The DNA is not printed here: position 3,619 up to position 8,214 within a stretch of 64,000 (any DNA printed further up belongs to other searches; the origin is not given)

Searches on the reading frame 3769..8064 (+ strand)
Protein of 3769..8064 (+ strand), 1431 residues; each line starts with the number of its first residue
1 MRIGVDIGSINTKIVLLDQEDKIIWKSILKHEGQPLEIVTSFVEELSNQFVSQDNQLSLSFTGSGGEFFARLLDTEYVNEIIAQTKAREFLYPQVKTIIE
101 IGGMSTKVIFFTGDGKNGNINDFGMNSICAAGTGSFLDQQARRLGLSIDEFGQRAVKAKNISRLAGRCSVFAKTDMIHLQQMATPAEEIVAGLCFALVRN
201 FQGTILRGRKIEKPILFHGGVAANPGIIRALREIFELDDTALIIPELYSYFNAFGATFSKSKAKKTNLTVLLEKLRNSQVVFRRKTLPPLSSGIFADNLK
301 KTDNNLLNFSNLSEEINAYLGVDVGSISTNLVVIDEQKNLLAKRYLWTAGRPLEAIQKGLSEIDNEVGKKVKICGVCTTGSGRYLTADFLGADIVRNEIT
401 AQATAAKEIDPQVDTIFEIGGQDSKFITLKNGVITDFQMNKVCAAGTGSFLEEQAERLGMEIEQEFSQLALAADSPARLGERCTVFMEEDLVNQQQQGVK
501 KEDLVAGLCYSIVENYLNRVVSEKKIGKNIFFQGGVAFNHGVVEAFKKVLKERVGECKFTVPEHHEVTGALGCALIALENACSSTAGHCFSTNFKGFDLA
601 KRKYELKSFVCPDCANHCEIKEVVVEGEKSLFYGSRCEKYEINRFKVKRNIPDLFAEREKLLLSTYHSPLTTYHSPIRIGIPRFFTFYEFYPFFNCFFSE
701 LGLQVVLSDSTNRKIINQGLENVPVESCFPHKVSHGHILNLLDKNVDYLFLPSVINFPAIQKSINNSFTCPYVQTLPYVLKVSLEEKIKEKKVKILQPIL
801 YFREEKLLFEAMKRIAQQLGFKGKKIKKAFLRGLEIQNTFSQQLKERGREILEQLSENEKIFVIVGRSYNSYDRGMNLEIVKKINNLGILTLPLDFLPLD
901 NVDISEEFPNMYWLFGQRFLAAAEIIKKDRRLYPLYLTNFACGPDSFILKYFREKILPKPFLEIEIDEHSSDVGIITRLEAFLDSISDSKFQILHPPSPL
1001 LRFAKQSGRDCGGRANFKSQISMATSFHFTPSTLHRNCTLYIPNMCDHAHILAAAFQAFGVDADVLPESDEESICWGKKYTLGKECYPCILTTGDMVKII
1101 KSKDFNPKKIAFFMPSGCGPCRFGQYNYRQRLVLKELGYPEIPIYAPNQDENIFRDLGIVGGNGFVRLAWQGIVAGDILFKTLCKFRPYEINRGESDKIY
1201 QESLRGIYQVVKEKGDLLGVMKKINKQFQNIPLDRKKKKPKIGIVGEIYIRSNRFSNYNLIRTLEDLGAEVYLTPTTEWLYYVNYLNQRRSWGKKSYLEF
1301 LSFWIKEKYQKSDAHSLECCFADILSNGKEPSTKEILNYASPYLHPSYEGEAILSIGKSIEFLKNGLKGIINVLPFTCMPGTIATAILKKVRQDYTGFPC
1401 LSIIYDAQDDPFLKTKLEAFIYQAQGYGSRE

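Call 69: search_protein_families(library=pfam, proteins=[window:3769-8064:+], max_evalue=0.00001)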
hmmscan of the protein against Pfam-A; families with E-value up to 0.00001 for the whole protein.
window:3769-8064:+ (1431 aa): 2 families
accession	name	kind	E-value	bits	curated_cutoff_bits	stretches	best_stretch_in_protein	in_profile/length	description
PF01869.26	BcrAD_BadFG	-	1.1e-81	274.8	31.5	2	320-577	1-271/271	BadF/BadG/BcrA/BcrD ATPase family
PF09989.15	DUF2229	-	2.2e-70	237.1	29.4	1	678-896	1-217/218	CoA enzyme activase uncharacterised domain (DUF2229)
